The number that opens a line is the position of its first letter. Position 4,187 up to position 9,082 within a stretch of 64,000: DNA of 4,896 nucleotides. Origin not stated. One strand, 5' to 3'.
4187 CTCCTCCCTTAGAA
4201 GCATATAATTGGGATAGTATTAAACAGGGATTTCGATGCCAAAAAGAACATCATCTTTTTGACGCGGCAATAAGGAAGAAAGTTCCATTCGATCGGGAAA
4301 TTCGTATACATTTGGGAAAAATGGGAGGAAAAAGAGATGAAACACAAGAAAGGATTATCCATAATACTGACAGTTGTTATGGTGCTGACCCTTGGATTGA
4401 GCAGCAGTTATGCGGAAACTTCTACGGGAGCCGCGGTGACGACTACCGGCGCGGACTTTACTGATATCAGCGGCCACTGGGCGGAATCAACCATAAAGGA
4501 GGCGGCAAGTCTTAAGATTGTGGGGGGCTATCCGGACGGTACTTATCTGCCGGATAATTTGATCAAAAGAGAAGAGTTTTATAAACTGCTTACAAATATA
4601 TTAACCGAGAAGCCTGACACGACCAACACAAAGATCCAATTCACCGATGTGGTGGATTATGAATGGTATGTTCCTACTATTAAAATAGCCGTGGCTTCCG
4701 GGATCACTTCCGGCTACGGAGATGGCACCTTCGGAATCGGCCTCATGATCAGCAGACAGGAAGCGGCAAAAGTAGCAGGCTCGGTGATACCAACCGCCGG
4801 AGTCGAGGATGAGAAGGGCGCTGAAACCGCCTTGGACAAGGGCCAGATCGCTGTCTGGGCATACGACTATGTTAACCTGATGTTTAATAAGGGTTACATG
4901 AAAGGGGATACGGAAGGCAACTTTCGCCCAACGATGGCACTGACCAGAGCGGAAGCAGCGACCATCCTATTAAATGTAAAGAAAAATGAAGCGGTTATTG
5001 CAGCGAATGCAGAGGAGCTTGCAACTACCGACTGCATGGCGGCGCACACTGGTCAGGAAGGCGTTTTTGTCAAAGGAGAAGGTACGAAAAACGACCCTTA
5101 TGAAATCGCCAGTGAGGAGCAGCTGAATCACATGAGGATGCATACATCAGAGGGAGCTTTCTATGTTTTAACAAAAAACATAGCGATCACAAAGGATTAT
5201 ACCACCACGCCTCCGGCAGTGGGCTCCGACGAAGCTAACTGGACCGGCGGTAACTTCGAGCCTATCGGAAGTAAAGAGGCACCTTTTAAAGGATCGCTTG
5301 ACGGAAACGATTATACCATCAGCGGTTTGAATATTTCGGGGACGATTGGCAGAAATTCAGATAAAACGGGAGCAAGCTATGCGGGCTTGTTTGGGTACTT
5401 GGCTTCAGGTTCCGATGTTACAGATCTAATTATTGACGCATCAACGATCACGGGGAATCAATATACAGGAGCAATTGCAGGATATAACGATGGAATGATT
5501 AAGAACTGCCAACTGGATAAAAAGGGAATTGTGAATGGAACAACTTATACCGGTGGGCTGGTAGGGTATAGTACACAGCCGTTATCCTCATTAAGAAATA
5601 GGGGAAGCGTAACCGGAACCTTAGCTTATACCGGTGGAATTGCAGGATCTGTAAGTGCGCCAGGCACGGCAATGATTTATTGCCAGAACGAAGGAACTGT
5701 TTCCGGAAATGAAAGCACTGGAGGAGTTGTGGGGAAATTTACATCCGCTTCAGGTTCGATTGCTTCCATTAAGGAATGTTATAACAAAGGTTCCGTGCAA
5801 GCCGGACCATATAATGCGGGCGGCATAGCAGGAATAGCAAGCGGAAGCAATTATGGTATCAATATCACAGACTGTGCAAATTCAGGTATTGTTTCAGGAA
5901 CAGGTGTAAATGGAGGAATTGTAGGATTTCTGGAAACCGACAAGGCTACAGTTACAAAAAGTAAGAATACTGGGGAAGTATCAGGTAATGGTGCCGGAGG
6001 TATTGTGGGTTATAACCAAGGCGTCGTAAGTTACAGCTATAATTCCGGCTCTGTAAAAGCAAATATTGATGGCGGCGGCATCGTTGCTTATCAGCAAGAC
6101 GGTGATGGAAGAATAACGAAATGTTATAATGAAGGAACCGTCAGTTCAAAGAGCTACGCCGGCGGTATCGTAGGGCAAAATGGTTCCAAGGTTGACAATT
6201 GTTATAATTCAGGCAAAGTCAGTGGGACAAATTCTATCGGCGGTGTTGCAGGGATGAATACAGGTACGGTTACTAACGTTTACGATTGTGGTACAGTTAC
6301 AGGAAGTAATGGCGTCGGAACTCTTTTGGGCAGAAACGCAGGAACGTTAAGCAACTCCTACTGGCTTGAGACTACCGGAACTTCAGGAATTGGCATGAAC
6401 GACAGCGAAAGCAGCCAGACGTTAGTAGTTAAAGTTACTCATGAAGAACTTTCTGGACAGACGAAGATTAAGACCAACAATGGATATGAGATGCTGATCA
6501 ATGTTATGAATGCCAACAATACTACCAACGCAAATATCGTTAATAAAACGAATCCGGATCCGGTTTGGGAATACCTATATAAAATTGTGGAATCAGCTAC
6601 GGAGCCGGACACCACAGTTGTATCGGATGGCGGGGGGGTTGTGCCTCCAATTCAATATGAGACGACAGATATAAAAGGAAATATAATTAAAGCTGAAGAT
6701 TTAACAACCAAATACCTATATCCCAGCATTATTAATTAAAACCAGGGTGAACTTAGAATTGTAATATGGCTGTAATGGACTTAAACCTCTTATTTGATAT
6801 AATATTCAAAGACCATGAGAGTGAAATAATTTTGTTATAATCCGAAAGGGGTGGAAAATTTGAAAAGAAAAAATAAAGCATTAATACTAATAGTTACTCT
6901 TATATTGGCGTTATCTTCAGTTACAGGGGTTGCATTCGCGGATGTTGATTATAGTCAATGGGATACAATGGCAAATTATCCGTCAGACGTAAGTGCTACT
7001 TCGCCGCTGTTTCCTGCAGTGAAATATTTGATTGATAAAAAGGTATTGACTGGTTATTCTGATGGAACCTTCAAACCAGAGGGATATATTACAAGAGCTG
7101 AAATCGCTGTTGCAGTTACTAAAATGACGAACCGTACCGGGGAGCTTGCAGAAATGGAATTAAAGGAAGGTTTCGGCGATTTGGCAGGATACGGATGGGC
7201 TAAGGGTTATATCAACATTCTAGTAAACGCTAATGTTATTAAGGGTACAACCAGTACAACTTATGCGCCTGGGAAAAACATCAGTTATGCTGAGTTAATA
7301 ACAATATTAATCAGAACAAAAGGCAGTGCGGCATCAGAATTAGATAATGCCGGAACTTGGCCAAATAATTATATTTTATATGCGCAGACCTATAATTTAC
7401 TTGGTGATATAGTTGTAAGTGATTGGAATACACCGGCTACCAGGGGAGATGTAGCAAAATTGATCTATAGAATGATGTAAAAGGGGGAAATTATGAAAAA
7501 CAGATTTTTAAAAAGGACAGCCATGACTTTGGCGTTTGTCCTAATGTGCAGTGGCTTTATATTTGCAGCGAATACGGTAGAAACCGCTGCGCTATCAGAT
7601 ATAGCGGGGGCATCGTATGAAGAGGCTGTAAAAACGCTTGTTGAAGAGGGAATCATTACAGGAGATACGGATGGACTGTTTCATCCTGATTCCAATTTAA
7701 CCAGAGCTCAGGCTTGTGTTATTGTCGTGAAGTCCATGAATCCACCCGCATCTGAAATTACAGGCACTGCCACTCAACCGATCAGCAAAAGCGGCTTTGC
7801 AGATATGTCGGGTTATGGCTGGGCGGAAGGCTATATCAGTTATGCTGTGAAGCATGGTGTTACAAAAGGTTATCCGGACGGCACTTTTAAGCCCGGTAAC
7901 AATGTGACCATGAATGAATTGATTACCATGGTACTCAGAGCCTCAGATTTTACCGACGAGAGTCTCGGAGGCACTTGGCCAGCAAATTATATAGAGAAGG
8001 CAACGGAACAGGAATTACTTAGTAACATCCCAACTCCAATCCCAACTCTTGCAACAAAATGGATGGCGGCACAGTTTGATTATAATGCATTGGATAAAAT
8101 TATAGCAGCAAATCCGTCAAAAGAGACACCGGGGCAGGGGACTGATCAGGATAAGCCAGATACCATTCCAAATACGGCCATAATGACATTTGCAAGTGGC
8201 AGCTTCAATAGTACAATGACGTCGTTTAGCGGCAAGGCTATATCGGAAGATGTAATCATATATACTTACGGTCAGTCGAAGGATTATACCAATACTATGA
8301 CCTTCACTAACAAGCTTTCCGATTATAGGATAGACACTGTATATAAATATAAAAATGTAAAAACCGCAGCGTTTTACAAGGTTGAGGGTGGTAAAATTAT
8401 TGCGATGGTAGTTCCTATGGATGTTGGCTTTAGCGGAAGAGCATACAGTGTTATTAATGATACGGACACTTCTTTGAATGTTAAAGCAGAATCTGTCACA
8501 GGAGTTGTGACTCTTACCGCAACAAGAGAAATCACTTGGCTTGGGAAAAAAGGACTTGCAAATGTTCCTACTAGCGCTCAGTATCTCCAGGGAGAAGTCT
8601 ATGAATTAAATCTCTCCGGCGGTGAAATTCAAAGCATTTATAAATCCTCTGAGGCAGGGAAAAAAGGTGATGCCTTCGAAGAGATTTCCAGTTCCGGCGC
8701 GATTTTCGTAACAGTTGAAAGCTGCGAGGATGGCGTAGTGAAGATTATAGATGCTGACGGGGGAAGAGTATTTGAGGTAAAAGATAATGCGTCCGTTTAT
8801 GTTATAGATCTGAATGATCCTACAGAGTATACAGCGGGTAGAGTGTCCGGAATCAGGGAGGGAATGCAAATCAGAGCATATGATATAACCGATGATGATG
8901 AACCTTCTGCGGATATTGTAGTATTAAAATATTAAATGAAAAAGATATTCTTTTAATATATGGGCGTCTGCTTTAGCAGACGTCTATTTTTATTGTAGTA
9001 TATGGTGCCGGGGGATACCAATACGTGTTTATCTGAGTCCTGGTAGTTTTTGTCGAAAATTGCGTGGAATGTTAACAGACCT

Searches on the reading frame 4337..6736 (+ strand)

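Call 3: search_protein_families(library=pfam, proteins=[window:4337-6736:+])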
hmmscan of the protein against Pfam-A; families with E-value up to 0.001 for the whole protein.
window:4337-6736:+ (800 aa): 2 families
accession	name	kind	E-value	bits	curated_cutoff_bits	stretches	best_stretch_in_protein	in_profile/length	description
PF00395.25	SLH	-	6.1e-34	116.2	20.8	3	41-81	2-43/44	S-layer homology domain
PF07581.17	Glug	-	4.1e-15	55.5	20.5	1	606-629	3-28/28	The GLUG motif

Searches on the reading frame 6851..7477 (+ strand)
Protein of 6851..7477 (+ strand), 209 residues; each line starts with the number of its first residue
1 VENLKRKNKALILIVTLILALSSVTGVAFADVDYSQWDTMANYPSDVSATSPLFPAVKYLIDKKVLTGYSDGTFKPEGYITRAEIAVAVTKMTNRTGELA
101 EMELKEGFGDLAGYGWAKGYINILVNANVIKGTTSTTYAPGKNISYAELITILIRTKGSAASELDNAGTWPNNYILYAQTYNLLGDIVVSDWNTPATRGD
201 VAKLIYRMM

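Call 3: search_protein_families(library=pfam, proteins=[window:6851-7477:+])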
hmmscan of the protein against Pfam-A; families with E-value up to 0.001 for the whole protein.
window:6851-7477:+ (209 aa): 1 family
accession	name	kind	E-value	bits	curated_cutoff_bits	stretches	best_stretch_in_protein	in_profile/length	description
PF00395.25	SLH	-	3.2e-23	81.8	20.8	2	45-86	3-44/44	S-layer homology domain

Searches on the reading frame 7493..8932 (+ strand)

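Call 3: search_protein_families(library=pfam, proteins=[window:7493-8932:+])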
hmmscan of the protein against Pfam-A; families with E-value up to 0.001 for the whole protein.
window:7493-8932:+ (480 aa): 1 family
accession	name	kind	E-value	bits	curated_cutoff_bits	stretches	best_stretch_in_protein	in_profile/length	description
PF00395.25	SLH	-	4e-26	91.1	20.8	2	102-139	2-39/44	S-layer homology domain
